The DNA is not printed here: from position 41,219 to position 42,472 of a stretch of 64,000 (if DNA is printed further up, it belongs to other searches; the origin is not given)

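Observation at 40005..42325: Orphan csm6-like (CARF-HEPN) + cas6-like cassette with no CRISPR array or effector genes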

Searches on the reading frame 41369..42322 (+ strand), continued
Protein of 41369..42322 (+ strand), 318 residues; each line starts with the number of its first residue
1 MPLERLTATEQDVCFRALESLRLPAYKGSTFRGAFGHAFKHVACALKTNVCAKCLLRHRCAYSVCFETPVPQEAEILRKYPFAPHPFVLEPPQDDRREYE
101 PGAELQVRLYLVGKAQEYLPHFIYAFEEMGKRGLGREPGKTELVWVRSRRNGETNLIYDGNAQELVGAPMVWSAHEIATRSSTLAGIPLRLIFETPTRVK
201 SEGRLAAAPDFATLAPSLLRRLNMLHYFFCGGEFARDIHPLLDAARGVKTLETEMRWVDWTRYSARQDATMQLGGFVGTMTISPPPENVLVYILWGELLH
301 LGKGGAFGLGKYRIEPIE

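Call 52: fold_search(model_id=the predicted structure, library=pdb)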
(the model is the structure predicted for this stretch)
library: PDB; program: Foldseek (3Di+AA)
matches with E <= 10: 903; with E <= 0.001: 64
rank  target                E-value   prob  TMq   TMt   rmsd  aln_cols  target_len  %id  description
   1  6dd5_B                1.0e-13  1.00  0.54  0.29   6.5       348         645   14  Crystal Structure of the Cas6 Domain of Marinomonas mediterranea MMB-1 Cas6-RT-Cas1 Fusion Protein (released 2018-10-17)
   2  6dd5_A                1.1e-13  1.00  0.57  0.31   5.6       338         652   13  Crystal Structure of the Cas6 Domain of Marinomonas mediterranea MMB-1 Cas6-RT-Cas1 Fusion Protein (released 2018-10-17)
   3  4ilm_A                8.6e-13  1.00  0.58  0.66   6.4       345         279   10  CRISPR RNA Processing endoribonuclease (released 2013-03-20)
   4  4ilm_J                9.1e-13  1.00  0.58  0.64   6.6       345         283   10  CRISPR RNA Processing endoribonuclease (released 2013-03-20)
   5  4ill_A                9.7e-13  1.00  0.57  0.64   6.7       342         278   10  Recognition and Cleavage of a non-structured CRISPR RNA by its Processing Endoribonuclease Cas6 (released 2013-03-20)
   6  4ilr                  2.2e-12  1.00  0.60  0.67   4.9       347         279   10  Recognition and Cleavage of a non-structured CRISPR RNA by its Processing Endoribonuclease Cas6 (released 2013-03-20)
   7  4ill_B                3.0e-12  1.00  0.57  0.65   5.9       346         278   10  Recognition and Cleavage of a non-structured CRISPR RNA by its Processing Endoribonuclease Cas6 (released 2013-03-20)
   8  4ilm_D                3.0e-12  1.00  0.56  0.63   6.6       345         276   11  CRISPR RNA Processing endoribonuclease (released 2013-03-20)
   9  4ilm_L                4.4e-12  1.00  0.56  0.63   6.8       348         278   11  CRISPR RNA Processing endoribonuclease (released 2013-03-20)
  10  4ilm_F                5.2e-12  1.00  0.59  0.67   5.5       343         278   10  CRISPR RNA Processing endoribonuclease (released 2013-03-20)
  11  7kft_C                5.2e-12  1.00  0.59  0.35   5.4       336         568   12  Partial Cas6-RT-Cas1--Cas2 complex (released 2021-03-31)
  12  7kfu_C                5.2e-12  1.00  0.59  0.23   5.4       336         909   12  Cas6-RT-Cas1--Cas2 complex (released 2021-03-31)
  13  3zfv_A                5.5e-12  1.00  0.51  0.62   8.9       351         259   10  Crystal structure of an archaeal CRISPR-associated Cas6 nuclease (released 2013-04-03)
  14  4ilm_N                5.9e-12  1.00  0.57  0.65   6.7       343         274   11  CRISPR RNA Processing endoribonuclease (released 2013-03-20)
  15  4ilm_B                6.6e-12  1.00  0.57  0.64   6.8       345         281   11  CRISPR RNA Processing endoribonuclease (released 2013-03-20)
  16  3zfv_D                8.5e-12  1.00  0.53  0.63   6.2       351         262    9  Crystal structure of an archaeal CRISPR-associated Cas6 nuclease (released 2013-04-03)
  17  3zfv_B                2.5e-11  1.00  0.53  0.64   6.9       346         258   10  Crystal structure of an archaeal CRISPR-associated Cas6 nuclease (released 2013-04-03)
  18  4c9d_A                2.7e-11  1.00  0.56  0.66   6.5       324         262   16  Cas6 (TTHB231) product complex (released 2013-11-06)
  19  4c9d_B                3.6e-11  1.00  0.56  0.66   6.2       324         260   17  Cas6 (TTHB231) product complex (released 2013-11-06)
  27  3zfv_C                2.0e-08  1.00  0.50  0.62   6.2       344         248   10  Crystal structure of an archaeal CRISPR-associated Cas6 nuclease (released 2013-04-03)
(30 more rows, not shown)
